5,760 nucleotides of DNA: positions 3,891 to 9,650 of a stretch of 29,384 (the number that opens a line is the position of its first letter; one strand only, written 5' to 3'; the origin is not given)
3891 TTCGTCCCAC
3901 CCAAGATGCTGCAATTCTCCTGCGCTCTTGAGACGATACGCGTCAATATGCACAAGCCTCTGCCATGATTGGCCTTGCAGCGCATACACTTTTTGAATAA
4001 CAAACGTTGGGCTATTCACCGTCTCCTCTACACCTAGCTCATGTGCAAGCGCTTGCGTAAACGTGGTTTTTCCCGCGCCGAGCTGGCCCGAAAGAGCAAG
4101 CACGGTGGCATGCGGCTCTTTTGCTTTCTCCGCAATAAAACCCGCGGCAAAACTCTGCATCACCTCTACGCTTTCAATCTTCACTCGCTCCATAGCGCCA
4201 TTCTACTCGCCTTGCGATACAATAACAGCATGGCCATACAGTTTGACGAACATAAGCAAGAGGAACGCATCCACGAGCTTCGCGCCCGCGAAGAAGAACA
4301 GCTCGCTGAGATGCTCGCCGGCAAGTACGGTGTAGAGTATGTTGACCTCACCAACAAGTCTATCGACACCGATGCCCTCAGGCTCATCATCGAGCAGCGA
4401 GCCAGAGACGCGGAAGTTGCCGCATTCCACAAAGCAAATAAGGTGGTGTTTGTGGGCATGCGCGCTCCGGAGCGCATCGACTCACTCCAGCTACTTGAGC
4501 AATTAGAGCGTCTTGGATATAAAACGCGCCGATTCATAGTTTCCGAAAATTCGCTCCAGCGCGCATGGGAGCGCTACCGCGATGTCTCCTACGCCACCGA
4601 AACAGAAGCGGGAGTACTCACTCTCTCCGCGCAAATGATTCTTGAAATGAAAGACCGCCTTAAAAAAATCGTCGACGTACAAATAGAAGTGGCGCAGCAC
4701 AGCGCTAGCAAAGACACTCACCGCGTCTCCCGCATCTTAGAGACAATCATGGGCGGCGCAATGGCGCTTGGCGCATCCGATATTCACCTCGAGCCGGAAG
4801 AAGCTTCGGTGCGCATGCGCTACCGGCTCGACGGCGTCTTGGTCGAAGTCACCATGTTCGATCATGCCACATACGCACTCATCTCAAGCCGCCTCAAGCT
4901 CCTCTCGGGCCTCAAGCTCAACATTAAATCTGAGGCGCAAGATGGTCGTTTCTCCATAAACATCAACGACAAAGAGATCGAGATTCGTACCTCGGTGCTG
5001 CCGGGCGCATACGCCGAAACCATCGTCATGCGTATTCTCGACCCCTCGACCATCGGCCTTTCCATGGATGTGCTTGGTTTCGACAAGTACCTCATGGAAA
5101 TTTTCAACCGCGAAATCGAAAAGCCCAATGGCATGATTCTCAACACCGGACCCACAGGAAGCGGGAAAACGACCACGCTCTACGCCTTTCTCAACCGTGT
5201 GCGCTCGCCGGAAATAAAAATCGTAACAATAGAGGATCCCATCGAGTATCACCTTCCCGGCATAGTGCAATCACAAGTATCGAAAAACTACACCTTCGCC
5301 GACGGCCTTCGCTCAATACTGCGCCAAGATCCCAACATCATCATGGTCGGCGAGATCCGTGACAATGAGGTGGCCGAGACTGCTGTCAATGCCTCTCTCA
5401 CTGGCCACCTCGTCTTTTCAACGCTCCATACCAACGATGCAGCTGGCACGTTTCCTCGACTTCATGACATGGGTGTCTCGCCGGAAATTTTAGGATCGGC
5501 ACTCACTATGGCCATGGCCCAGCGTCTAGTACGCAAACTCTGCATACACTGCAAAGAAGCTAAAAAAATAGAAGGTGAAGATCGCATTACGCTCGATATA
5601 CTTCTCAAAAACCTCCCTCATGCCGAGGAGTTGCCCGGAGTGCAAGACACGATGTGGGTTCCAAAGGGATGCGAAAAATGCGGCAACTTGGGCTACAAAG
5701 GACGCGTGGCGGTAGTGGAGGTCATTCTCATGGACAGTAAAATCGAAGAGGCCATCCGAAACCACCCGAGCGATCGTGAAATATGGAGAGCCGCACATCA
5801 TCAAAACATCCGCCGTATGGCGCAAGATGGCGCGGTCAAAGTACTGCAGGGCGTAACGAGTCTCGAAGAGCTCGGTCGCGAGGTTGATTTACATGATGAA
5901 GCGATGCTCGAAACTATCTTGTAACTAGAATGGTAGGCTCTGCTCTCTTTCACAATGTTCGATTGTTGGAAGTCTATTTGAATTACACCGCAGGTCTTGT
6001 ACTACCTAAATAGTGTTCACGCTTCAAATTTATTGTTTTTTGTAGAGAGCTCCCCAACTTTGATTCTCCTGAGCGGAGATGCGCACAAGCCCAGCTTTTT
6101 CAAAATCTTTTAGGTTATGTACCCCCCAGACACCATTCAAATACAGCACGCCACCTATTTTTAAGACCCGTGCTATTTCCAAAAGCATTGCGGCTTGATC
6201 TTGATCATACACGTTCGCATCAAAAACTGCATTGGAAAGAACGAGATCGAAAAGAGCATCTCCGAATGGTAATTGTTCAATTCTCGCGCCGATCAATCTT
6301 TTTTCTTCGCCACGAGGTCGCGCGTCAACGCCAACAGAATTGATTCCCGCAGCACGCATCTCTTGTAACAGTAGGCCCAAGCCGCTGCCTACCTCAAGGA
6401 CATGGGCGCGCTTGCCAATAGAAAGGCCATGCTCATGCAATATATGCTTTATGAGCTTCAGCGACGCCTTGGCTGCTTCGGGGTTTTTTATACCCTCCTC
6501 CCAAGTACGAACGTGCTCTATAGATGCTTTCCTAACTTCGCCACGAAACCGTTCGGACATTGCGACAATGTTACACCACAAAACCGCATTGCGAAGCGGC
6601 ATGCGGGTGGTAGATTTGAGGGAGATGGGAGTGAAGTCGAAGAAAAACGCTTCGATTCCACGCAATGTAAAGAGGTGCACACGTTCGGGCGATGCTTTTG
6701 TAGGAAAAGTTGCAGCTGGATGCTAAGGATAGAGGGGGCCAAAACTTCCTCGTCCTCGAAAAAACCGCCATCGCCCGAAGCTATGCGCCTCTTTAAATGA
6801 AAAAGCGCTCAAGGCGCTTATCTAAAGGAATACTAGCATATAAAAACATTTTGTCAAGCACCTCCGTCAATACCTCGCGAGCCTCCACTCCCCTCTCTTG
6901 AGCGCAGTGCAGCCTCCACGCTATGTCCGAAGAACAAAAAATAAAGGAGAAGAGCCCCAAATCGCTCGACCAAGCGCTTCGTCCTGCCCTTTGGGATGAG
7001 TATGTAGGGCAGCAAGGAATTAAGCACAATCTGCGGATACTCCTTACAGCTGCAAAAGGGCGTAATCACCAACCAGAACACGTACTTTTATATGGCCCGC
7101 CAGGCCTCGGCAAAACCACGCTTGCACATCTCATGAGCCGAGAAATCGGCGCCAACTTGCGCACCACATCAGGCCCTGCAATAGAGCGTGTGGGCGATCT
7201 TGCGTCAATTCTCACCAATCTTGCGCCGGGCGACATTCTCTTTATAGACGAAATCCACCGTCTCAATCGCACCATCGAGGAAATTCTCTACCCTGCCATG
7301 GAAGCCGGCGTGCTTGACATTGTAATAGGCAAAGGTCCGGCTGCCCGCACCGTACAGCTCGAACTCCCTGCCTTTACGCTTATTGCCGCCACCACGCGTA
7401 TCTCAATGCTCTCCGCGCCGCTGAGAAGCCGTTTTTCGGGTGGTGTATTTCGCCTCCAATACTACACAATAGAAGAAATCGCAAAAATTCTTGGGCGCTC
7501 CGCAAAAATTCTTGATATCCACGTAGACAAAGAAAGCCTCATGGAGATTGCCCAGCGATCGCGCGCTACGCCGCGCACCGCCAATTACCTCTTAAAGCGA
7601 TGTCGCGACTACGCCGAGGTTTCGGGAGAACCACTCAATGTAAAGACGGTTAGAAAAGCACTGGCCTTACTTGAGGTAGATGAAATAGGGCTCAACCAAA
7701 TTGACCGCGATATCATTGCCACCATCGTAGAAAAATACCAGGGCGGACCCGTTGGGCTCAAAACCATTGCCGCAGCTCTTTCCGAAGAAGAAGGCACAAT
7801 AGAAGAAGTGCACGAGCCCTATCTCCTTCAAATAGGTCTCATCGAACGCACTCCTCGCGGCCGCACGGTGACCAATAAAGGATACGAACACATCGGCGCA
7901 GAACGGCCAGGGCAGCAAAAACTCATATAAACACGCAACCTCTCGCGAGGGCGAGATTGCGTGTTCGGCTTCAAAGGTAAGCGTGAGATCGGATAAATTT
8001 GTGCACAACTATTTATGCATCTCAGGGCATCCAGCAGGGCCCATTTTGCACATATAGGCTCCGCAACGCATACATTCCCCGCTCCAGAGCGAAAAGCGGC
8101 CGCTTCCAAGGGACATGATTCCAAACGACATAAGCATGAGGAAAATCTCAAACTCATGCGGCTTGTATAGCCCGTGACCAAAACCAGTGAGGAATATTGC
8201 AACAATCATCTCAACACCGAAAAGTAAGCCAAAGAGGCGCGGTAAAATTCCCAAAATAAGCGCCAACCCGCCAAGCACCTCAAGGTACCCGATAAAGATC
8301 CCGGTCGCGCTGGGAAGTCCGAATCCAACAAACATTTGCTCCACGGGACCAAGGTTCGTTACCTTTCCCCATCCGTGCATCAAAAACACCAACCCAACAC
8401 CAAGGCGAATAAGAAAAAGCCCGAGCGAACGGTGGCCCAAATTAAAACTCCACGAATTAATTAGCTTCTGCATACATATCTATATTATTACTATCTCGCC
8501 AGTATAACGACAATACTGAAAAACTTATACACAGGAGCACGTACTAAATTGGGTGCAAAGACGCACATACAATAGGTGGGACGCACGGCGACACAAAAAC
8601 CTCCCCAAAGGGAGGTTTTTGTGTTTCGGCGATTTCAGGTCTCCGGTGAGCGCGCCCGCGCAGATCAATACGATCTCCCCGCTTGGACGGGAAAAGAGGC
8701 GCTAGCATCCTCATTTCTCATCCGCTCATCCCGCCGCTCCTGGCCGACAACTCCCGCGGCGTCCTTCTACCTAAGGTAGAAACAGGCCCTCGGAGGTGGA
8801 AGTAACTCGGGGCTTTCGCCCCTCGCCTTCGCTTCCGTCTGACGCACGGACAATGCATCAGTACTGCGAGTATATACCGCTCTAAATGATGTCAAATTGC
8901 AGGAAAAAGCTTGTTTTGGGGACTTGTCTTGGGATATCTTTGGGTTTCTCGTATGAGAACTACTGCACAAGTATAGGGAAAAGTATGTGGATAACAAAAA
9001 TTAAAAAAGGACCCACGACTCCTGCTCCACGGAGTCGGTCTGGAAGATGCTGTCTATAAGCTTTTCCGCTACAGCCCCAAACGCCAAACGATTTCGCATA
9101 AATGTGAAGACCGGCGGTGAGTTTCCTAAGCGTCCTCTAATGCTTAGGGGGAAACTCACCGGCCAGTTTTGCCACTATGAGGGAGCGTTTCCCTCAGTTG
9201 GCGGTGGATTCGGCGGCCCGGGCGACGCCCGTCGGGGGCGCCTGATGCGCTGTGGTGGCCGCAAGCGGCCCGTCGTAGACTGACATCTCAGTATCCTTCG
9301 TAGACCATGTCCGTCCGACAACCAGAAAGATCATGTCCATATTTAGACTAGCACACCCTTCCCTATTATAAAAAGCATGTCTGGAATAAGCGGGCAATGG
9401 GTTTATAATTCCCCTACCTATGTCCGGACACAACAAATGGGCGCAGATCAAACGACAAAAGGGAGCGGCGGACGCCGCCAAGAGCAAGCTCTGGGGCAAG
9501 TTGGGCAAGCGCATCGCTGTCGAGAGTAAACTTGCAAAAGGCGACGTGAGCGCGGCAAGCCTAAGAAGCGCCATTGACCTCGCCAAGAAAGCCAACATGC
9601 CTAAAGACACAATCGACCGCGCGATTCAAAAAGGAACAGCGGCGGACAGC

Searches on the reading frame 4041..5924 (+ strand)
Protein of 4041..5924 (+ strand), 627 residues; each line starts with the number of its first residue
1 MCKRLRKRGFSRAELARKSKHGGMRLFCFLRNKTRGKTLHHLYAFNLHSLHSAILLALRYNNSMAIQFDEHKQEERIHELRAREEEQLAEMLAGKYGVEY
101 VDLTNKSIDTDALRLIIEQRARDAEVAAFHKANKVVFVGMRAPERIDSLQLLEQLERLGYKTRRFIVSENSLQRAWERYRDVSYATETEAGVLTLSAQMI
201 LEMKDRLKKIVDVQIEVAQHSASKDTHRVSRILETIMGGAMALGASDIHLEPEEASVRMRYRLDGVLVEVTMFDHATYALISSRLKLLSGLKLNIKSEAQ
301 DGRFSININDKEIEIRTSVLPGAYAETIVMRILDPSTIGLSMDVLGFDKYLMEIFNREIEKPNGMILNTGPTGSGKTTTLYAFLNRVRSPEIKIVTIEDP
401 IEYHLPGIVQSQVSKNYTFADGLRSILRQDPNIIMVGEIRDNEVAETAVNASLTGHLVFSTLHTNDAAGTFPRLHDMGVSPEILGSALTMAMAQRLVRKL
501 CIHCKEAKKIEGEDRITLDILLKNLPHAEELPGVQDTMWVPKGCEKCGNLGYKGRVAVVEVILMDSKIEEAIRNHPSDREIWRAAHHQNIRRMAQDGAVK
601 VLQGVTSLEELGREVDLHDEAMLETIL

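Call 15: search_protein_families(library=pfam, proteins=[window:4041-5924:+])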
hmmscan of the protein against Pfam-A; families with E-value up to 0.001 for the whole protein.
window:4041-5924:+ (627 aa): 2 families
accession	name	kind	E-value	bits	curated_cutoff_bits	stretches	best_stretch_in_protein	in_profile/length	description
PF00437.27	T2SSE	-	5.8e-115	384.3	24.9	1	224-611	3-368/370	Type II/IV secretion system protein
PF05157.20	MshEN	-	1e-07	32.3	23.1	1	96-181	1-85/90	MshEN domain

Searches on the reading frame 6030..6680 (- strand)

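Call 15: search_protein_families(library=pfam, proteins=[window:6030-6680:-])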
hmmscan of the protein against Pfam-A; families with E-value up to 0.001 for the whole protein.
window:6030-6680:- (216 aa): 6 families
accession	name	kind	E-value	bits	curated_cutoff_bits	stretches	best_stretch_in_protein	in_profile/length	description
PF08241.18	Methyltransf_11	-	1e-12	49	21.2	1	95-181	1-95/95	Methyltransferase domain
PF13649.12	Methyltransf_25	-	3.4e-09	37.7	27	1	94-177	1-97/97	Methyltransferase domain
PF13489.12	Methyltransf_23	-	7.5e-09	36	27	1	77-182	9-117/164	Methyltransferase domain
PF13847.12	Methyltransf_31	-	5.9e-08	33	27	1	132-190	61-118/145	Methyltransferase domain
PF08242.18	Methyltransf_12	-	3e-06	28.3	30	1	95-179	1-98/98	Methyltransferase domain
PF20922.3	Anamorsin_N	-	0.00018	21.7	27.1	1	133-183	41-89/163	Anamorsin, N-terminal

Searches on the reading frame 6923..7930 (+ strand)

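Call 15: search_protein_families(library=pfam, proteins=[window:6923-7930:+])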
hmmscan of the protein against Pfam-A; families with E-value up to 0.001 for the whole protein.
window:6923-7930:+ (335 aa): 11 families
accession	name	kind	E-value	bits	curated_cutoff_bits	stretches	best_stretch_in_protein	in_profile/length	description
PF05496.18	RuvB_N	-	1.4e-69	233.4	27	1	19-172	1-154/159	Holliday junction DNA helicase RuvB P-loop domain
PF05491.19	RuvB_C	-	1.8e-26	92.3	24.7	1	254-324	1-71/72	RuvB C-terminal winged helix domain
PF17864.7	AAA_lid_4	-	2.1e-22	79.1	27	1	181-253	1-74/74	RuvB AAA lid domain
PF00004.35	AAA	-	8.3e-19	68.8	21.2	1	54-172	1-124/131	ATPase family associated with various cellular activities (AAA)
PF07728.20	AAA_5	-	1.7e-11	44.7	22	1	53-171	1-139/139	AAA domain (dynein-related subfamily)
PF13191.12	AAA_16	-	4.4e-06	27.7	32.6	1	40-87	12-61/167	AAA ATPase domain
PF01078.27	Mg_chelatase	-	1.4e-05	25.1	20.3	0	32-72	7-43/207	Magnesium chelatase, subunit ChlI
PF06068.19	TIP49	-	4.4e-05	23.2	23.8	0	25-80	24-79/347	TIP49 P-loop domain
PF00931.28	NB-ARC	-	0.00015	21.6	23.5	0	48-71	15-38/248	NB-ARC domain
PF00158.32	Sigma54_activat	-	0.0004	20.5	20.2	0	38-74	9-45/168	Sigma-54 interaction domain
PF13401.12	AAA_22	-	0.00076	20.2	27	0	50-74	4-28/130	AAA domain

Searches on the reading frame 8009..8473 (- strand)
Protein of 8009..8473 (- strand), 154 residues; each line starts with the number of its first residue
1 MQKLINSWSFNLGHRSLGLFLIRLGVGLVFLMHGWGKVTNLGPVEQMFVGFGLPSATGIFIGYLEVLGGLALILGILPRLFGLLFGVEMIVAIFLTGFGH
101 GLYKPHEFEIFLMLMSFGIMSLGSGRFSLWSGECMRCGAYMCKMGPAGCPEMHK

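Call 15: search_protein_families(library=pfam, proteins=[window:8009-8473:-])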
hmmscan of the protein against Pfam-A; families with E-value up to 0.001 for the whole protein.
window:8009-8473:- (154 aa): 3 families
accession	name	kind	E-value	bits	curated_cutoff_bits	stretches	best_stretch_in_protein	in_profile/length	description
PF07681.17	DoxX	-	8.2e-16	58.9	23.6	1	18-95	1-82/85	DoxX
PF13564.11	DoxX_2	-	9.8e-07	29.3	26.3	1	26-80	6-62/103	DoxX-like family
PF07291.16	MauE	-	0.00051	20.8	27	1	19-97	5-88/128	Methylamine utilisation protein MauE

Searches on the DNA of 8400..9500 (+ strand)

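Call 8: search_rna_families(source=window, start=8400, end=9500, threshold=evalue, max_evalue=10, show_alignments=3)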
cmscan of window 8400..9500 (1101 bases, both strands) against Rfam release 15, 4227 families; matches with E-value up to 10: 12.
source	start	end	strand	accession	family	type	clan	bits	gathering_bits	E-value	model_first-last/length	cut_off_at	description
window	8557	8625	+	RF01859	Phe_leader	Cis-reg; leader;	-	25.5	55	0.1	1-125/125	no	Phenylalanine leader peptide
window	8595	8620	+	RF02064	STnc370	Gene; sRNA;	-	24.8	54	1.2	39-64/71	no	Enterobacterial sRNA STnc370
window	8591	8672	-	RF00106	RNAI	Gene; antisense;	-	24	47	0.059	1-102/102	no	RNAI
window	9097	9179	+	RF03992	mir-6302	Gene; miRNA;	-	21.5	90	0.11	1-79/79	no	mir-6302 microRNA precursor family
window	8598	8630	-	RF01376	CRISPR-DR63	Gene; CRISPR;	CL00015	21.4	37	1.7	1-37/37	no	CRISPR RNA direct repeat element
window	8545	8624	+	RF00106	RNAI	Gene; antisense;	-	20.4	47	0.4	1-102/102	no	RNAI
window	8590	8709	-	RF01859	Phe_leader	Cis-reg; leader;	-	19.6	55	2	1-125/125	no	Phenylalanine leader peptide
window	8594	8621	-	RF01772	rnk_pseudo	Cis-reg; leader;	-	19.3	55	1.7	73-100/108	no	Pseudomonas rnk leader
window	8588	8636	+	RF00107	FinP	Gene;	CL00016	18.9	45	0.8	1-76/76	no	FinP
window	8911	8971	+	RF00151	SNORD58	Gene; snRNA; snoRNA; CD-box;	CL00064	16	42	3.6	1-65/65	no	Small nucleolar RNA SNORD58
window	8482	8619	+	RF00624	P9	Gene;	-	15.5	43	2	1-74/74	no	Pseudomonas sRNA P9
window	8752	8794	-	RF02691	BTH_s19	Gene; sRNA;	-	10.5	153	6.6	35-79/224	no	Burkholderia sRNA 19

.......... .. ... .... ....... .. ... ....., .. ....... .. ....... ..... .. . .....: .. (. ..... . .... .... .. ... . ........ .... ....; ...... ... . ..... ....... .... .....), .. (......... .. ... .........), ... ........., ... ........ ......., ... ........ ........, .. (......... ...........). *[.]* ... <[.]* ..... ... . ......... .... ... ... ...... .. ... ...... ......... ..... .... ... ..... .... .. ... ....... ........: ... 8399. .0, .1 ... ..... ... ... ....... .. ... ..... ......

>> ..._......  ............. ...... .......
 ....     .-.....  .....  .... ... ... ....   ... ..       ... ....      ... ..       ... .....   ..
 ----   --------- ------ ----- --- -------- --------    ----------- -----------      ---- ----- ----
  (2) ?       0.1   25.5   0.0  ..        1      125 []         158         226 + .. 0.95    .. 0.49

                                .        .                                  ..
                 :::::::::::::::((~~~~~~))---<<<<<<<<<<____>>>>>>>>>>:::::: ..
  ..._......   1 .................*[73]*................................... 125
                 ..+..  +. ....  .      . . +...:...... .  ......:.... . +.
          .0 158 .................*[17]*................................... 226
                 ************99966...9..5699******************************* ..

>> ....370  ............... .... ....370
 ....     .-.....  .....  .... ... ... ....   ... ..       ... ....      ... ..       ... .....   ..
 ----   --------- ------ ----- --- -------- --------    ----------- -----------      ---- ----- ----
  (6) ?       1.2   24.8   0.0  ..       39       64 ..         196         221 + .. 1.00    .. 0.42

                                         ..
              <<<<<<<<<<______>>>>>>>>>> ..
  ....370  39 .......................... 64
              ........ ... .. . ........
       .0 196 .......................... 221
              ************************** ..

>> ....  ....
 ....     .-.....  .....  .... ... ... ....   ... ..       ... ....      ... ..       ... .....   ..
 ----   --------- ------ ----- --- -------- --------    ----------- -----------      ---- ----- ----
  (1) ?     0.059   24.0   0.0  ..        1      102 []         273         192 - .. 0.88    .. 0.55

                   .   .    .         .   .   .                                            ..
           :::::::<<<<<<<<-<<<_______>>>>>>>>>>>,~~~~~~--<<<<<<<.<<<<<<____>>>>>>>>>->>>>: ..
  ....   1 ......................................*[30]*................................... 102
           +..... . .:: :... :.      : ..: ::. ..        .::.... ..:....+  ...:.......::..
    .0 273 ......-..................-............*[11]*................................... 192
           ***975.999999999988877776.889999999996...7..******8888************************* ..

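Call 58: search_dna_similar(query=window:8990-9419:+, collection=phages, mode=distant, max_evalue=0.01)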
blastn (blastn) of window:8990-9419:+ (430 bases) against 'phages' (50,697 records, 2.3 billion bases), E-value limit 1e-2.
No match.

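Call 59: search_dna_similar(query=window:8990-9419:+, collection=plasmids, mode=distant, max_evalue=0.01)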
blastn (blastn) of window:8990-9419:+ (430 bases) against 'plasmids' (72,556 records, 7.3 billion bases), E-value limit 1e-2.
No match.

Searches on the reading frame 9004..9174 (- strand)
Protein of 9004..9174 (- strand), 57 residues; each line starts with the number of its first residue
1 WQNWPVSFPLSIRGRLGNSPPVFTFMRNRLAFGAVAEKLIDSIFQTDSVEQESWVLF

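Call 37: find_homologous_proteins(query=window:9004-9159:-, max_evalue=10)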
Query window:9004-9159:-: no candidate shares three 5-residue words with the query. No homologue found.

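Call 63: search_protein_representatives(protein=window:9004-9174:-)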
Query: 57 residues. Proteins with E-value up to 0.001 (for the whole library): 2; up to 1e-10: 1; up to 1e-30: 0. The best 2 are listed.
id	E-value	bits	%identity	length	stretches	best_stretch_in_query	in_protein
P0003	1.7e-12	62.4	37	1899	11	15-44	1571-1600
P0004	1.1e-04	38.0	29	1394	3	16-53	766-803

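Call 65: search_protein_families(library=pfam, proteins=[P0003, P0004], max_evalue=0.01)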
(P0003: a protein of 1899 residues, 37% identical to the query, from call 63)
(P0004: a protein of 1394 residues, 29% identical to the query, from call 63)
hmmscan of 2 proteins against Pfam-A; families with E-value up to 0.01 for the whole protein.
P0003 (1899 aa): 16 families
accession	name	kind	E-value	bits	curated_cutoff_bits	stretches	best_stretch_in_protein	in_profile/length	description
PF13573.12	SprB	-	2e-162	526.9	28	16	1083-1116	2-35/37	SprB repeat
PF17517.7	IgGFc_binding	-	1.9e-33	116.4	25.6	1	135-400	9-276/297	IgGFc binding protein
PF03775.22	MinC_C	-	3e-27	95.1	33.2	0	1370-1430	6-66/102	Septum formation inhibitor MinC, C-terminal domain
PF17957.7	Big_7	-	2.4e-21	76.6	24.1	0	755-824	9-70/70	Bacterial Ig domain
PF06832.18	BiPBP_C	-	1.9e-17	63.4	26.8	0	860-906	31-82/90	Penicillin-Binding Protein C-terminus Family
PF22352.2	K319L-like_PKD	-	1.2e-13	51.2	27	0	881-916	45-82/84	K319L-like, PKD domain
PF18962.6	Por_Secre_tail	-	4.3e-13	49.8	27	0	482-505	44-67/75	Secretion system C-terminal sorting domain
PF07495.19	Y_Y_Y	-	1.1e-12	48.1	26.6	0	810-835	30-55/65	Y_Y_Y domain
PF08308.17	PEGA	-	2.5e-12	47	20.8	0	1435-1472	28-65/71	PEGA domain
PF16967.11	TcfC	-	5.2e-11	42.4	29.4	0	1437-1449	39-51/68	E-set like domain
PF23623.1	GBD_IRG7_N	-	6.7e-10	39.5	27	0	863-914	39-89/95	IRG7 N-terminal galactose binding domain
PF17963.7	Big_9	-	1.4e-09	39.1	23.6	0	1787-1833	46-88/89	Bacterial Ig domain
PF11799.13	IMS_C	-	1.9e-09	38.3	20.7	0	1436-1474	37-75/109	impB/mucB/samB family C-terminal domain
PF23892.1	Ig_CycH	-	9.2e-08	32.2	27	0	742-791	47-97/108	Cytochrome c-type biogenesis protein H Ig-like domain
PF24063.1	DUF7363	-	1.7e-05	25.8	28.3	0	1823-1874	30-81/107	Domain of unknown function (DUF7363)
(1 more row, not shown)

P0004 (1394 aa): 4 families
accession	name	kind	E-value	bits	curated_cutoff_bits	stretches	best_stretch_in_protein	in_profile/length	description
PF09479.16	Flg_new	-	5.8e-24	84.4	27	0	1085-1118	20-55/65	Listeria-Bacteroides repeat domain (List_Bact_rpt)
PF20013.4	GAP1-N2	-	1.6e-07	31.8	24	0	1222-1255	12-46/139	GTPase-associated protein 1, N-terminal domain type 2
PF18998.6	Flg_new_2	-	6.6e-06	26.5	23.6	0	895-919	33-57/73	Divergent InlB B-repeat domain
PF08972.17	DUF1902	-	0.00067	20.2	22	0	968-994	17-43/74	Domain of unknown function (DUF1902)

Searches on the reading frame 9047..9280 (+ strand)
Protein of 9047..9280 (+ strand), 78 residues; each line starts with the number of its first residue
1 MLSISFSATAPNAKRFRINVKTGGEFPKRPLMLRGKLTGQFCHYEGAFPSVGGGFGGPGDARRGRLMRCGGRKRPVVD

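Call 57: find_homologous_proteins(query=window:9047-9280:+, max_evalue=10)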
Query window:9047-9280:+ (78 aa): 1 proteins with E <= 10 among 1 candidates.
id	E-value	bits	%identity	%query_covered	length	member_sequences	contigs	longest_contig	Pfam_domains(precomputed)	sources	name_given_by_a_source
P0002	5.9e-46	172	100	100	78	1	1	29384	-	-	-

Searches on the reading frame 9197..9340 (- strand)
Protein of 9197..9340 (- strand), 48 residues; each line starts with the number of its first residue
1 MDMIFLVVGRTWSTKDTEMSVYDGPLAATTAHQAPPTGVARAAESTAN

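Call 36: find_homologous_proteins(query=window:9197-9340:-, max_evalue=10)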
Query window:9197-9340:- (48 aa): 1 proteins with E <= 10 among 1 candidates.
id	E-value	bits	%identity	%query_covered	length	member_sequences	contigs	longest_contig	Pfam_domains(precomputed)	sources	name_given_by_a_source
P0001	2.2e-22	94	100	96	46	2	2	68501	-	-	-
